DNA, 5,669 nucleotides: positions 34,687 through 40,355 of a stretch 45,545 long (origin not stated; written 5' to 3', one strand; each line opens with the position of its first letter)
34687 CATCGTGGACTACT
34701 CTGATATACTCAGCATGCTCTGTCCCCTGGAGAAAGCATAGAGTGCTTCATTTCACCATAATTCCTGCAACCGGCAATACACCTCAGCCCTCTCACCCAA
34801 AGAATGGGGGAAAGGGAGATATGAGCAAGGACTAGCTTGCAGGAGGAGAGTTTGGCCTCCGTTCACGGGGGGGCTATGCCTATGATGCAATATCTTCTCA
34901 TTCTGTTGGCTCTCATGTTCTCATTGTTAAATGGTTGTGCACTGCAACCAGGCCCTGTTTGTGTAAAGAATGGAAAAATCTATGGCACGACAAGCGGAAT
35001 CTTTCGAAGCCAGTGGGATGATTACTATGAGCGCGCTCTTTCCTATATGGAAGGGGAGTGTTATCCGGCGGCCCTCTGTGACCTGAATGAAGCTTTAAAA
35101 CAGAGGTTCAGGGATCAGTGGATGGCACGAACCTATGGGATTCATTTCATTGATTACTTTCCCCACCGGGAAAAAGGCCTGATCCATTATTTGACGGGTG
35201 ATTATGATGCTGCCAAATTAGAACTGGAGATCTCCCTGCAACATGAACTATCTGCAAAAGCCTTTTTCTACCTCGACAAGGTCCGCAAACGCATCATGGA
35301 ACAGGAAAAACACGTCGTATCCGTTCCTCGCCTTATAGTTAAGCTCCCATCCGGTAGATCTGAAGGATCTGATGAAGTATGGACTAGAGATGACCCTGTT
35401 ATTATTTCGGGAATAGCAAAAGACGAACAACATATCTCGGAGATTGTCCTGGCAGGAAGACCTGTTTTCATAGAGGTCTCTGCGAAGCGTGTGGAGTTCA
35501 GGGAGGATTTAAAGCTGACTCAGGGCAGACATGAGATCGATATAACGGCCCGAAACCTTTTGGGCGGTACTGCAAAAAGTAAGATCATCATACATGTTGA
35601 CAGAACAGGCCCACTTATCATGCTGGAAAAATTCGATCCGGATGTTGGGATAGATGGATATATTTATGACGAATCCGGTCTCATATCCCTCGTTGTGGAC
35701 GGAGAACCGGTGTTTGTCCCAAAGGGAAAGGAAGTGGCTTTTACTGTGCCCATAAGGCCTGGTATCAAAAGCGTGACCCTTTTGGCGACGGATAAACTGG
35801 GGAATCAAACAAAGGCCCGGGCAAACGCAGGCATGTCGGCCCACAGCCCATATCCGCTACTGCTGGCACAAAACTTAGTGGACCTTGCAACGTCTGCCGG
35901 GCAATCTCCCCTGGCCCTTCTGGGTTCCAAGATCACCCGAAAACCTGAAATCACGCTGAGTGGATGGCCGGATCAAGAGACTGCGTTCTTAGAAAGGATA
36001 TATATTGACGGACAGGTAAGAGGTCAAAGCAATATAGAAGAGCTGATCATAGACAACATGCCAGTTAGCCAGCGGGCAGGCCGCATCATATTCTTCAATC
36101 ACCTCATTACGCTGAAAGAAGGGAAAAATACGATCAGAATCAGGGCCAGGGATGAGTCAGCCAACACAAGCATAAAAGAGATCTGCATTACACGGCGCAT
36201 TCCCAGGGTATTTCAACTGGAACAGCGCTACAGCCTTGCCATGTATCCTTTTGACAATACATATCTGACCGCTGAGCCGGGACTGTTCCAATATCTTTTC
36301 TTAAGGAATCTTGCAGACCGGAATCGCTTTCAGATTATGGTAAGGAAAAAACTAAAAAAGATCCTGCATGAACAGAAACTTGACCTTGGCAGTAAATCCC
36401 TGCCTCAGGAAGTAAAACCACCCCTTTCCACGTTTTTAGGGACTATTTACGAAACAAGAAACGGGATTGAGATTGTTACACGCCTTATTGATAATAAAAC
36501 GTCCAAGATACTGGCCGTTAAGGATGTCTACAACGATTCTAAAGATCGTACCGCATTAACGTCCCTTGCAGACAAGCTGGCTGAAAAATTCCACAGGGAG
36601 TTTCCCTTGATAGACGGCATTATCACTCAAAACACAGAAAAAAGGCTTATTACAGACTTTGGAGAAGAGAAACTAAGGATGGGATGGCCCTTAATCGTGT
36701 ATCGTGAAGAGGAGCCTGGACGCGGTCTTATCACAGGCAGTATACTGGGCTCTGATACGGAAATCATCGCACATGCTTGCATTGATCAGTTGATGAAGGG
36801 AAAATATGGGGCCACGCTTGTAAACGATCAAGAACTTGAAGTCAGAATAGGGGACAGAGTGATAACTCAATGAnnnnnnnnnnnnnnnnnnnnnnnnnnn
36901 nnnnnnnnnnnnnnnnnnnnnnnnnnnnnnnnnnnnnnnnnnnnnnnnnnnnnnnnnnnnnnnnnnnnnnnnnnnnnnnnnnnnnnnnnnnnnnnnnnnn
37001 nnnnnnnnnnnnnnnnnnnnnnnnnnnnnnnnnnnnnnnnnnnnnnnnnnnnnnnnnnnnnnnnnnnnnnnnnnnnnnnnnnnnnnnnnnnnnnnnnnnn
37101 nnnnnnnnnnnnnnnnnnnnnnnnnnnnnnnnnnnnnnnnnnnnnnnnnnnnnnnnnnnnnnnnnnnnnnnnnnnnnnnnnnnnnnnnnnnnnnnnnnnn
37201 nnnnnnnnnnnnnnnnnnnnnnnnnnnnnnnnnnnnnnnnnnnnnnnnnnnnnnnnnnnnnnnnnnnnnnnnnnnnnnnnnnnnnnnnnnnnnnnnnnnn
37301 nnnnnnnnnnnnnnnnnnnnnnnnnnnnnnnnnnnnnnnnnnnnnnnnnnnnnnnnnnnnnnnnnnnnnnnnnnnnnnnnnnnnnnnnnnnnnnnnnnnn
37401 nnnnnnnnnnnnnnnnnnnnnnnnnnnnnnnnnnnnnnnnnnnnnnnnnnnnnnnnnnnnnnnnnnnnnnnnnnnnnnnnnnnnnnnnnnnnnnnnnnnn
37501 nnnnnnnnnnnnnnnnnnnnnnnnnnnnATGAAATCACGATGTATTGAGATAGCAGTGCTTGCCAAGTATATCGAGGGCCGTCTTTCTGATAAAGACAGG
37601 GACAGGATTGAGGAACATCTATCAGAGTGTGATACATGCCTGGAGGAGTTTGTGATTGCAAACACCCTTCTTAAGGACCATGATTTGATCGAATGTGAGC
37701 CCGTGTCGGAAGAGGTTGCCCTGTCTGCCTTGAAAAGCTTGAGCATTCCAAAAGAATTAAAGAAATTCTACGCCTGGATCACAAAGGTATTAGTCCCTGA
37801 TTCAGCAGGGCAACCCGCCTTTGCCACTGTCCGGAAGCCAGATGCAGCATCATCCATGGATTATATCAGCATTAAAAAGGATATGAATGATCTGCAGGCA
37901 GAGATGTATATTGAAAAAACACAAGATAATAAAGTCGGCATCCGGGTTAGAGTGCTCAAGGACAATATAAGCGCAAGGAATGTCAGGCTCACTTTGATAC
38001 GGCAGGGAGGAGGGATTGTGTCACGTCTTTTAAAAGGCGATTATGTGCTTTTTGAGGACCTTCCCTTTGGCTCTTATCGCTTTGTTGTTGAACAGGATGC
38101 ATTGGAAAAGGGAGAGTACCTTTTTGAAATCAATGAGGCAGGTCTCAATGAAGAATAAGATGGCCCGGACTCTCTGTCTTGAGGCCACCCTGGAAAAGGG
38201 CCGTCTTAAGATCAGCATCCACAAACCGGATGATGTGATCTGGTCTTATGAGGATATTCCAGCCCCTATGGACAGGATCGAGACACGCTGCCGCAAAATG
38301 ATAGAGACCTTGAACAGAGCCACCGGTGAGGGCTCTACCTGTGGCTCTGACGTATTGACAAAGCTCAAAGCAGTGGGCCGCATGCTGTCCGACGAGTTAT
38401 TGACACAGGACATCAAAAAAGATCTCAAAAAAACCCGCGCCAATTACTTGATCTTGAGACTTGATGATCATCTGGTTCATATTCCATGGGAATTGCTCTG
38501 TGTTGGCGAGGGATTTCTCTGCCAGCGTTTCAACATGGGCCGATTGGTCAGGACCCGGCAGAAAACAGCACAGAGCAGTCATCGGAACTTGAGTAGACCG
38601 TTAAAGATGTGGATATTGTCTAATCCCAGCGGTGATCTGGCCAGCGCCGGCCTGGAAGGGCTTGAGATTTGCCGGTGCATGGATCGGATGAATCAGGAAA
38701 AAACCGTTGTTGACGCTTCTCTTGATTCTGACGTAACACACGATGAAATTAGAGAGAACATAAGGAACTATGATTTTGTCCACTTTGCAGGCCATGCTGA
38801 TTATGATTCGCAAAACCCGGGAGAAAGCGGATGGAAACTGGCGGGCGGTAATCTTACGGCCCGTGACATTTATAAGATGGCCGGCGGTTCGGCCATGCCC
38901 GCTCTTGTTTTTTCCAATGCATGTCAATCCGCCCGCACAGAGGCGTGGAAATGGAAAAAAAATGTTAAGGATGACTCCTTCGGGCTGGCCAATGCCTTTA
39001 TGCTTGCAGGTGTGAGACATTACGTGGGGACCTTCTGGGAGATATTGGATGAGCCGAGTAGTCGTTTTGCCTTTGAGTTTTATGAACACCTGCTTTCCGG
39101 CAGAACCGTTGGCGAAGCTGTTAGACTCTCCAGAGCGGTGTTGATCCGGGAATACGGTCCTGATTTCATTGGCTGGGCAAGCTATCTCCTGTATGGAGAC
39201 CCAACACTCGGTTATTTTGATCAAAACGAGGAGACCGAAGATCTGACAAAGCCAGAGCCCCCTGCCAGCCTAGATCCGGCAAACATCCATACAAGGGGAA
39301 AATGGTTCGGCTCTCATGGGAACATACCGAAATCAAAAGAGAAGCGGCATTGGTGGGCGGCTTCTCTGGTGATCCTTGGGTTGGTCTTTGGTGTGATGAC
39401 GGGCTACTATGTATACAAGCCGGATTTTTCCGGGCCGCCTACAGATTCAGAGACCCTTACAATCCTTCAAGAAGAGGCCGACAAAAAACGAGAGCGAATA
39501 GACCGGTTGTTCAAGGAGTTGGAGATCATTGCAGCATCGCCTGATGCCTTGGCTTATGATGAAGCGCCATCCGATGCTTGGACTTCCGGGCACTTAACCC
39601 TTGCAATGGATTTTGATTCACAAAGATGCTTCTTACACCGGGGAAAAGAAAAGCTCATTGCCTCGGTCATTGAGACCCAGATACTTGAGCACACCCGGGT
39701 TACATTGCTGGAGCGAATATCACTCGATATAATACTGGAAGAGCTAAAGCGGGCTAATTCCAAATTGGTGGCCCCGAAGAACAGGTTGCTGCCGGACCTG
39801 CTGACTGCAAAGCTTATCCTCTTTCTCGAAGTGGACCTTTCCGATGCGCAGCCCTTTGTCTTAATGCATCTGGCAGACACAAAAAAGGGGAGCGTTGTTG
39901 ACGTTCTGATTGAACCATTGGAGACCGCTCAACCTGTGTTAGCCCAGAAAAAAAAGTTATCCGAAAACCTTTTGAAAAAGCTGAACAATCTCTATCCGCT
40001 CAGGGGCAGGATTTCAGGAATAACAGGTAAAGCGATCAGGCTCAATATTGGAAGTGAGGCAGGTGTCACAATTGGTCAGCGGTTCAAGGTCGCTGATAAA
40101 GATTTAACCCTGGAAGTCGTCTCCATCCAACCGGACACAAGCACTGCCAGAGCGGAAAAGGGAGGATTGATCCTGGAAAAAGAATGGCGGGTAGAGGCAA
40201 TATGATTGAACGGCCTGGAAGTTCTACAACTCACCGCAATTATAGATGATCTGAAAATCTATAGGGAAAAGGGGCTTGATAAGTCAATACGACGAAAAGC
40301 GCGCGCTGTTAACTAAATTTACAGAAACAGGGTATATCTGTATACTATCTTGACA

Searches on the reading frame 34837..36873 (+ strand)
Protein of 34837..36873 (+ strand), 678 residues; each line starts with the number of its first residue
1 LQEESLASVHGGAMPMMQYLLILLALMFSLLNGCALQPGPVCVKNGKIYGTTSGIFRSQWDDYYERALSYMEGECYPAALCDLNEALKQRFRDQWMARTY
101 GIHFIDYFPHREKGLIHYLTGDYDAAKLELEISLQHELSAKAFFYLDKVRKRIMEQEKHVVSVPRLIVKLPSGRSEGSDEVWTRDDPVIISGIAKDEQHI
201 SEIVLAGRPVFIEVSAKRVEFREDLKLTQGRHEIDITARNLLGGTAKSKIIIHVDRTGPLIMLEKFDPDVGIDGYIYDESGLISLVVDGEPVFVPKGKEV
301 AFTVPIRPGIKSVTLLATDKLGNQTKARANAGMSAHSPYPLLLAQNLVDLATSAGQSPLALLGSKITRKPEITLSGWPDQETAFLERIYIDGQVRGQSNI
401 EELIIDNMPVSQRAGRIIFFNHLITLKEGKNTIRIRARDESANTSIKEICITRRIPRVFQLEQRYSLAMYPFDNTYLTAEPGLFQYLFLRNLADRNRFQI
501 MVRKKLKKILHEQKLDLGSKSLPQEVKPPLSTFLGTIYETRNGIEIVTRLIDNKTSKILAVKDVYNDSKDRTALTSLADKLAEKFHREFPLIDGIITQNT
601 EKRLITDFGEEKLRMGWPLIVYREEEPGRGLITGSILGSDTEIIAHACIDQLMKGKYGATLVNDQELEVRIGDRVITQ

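Call 7: search_protein_families(library=pfam, proteins=[window:34837-36873:+], max_evalue=0.01)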
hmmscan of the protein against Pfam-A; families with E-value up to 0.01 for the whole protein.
window:34837-36873:+ (678 aa): 4 families
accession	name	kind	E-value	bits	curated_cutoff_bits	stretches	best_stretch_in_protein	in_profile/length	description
PF09136.16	Glucodextran_B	-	9.6e-07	29.1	27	0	420-453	48-81/83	Glucodextranase, domain B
PF13371.12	TPR_9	-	8.2e-05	23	35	0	59-90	28-59/73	Tetratricopeptide repeat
PF19077.6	Big_13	-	0.0017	19.2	27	0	177-255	19-101/102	Bacterial Ig-like domain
PF03783.19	CsgG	-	0.0025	17.6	20.8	0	487-520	43-77/210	Curli production assembly/transport component CsgG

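Call 47: search_protein_families(library=ncbifam, proteins=[window:34837-36873:+], max_evalue=0.01)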
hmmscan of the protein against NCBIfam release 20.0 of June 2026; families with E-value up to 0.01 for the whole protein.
window:34837-36873:+ (678 aa): 1 family
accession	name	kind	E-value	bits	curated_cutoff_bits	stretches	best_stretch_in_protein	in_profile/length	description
NF047446.1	barrel_OmpL47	domain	0.0047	17.4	40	0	427-446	41-60/68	OmpL47-type beta-barrel domain-containing protein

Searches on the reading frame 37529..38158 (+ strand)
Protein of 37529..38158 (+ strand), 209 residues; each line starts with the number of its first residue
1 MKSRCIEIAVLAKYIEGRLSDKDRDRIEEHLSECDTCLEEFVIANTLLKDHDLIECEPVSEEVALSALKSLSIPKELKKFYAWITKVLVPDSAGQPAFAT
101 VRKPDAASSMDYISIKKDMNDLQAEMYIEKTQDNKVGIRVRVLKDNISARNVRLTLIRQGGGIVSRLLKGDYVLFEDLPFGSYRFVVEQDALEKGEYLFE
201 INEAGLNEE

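Call 7: search_protein_families(library=pfam, proteins=[window:37529-38158:+], max_evalue=0.01)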
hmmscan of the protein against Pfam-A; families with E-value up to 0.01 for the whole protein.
window:37529-38158:+ (209 aa): 1 family
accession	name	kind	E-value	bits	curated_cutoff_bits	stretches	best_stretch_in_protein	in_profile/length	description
PF13490.11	zf-HC2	-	4.1e-07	30.4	22.2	1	11-37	8-34/35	Putative zinc-finger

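Call 46: search_solved_structures(query=window:37529-38158:+, max_evalue=1)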
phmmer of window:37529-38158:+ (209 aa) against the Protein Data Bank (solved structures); distinct sequences matched with E-value up to 1: 3.
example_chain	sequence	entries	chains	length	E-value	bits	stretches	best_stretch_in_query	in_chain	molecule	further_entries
5wuq_C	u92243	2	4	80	0.74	12.7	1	10-43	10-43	Anti-sigma-W factor RsiW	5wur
4v8m_AZ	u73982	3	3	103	0.87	12.4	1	102-158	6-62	40S RIBOSOMAL PROTEIN S33, PUTATIVE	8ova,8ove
3hug_B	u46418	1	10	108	0.97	12.3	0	12-69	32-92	PROBABLE CONSERVED MEMBRANE PROTEIN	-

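Call 47: search_protein_families(library=ncbifam, proteins=[window:37529-38158:+], max_evalue=0.01)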
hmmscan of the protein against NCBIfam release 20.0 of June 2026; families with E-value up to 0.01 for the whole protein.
window:37529-38158:+ (209 aa): 2 families
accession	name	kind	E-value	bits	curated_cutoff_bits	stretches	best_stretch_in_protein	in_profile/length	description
TIGR03988.1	antisig_RsrA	equivalog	4.2e-05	23.5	62.5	1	9-45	7-43/77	mycothiol system anti-sigma-R factor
NF052375.1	antisigma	equivalog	0.00088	19.3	100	1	11-40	2-31/217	anti-sigma factor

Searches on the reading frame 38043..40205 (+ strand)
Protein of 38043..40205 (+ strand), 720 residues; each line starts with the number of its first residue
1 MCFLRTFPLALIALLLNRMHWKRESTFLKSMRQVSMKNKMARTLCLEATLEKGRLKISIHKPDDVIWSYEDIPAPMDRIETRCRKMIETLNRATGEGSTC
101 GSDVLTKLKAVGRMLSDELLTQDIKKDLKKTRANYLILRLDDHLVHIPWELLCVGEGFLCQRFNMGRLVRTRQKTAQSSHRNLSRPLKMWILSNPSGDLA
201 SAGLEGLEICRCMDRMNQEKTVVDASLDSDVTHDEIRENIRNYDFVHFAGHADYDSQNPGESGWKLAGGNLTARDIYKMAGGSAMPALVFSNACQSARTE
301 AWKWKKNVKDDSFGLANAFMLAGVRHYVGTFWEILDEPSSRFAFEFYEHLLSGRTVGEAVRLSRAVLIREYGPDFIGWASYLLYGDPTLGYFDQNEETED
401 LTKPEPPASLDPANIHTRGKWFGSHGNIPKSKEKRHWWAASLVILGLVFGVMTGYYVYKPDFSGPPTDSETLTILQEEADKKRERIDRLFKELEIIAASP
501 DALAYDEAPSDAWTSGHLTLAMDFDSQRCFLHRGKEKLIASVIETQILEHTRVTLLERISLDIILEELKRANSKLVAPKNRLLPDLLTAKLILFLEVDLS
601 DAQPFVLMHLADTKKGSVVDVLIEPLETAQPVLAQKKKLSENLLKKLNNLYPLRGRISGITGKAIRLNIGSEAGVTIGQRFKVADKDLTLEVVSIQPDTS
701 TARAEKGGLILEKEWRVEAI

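Call 7: search_protein_families(library=pfam, proteins=[window:38043-40205:+], max_evalue=0.01)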
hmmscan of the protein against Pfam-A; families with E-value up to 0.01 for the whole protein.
window:38043-40205:+ (720 aa): 3 families
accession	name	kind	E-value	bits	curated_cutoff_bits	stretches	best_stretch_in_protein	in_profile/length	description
PF12770.12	CHAT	-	7.7e-35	121.2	24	1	110-386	2-289/289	CHAT domain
PF03568.22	Peptidase_C50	-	6.3e-06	26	27.8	1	128-336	208-392/395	Peptidase family C50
PF23670.1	PIGBOS1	-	0.0029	18.1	27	1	443-460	10-27/54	PIGBOS1-like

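Call 45: search_solved_structures(query=window:38148-40205:+, max_evalue=0.01)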
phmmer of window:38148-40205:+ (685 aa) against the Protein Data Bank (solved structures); distinct sequences matched with E-value up to 0.01: 4.
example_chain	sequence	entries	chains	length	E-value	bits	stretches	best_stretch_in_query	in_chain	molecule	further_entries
8d9f_A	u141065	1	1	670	0.00018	22.8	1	197-303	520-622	CHAT domain protein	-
8d9g_A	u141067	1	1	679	0.00019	22.8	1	197-303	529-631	CHAT domain protein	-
7x8a_D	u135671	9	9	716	0.0002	22.7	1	197-303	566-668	CHAT domain protein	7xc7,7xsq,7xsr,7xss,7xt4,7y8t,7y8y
7y83_D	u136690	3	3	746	0.00021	22.6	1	197-303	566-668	CHAT domain protein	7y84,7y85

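Call 47: search_protein_families(library=ncbifam, proteins=[window:38148-40205:+], max_evalue=0.01)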
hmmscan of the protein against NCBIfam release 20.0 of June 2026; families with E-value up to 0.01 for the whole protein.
window:38148-40205:+ (685 aa): 1 family
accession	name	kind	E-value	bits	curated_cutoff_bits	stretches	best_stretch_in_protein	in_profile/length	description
NF041237.1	CAS_csx29_CRASP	exception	0.0027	16.6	300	1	194-306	511-619/670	type III-E CRISPR-associated TPR-CHAT protein Csx29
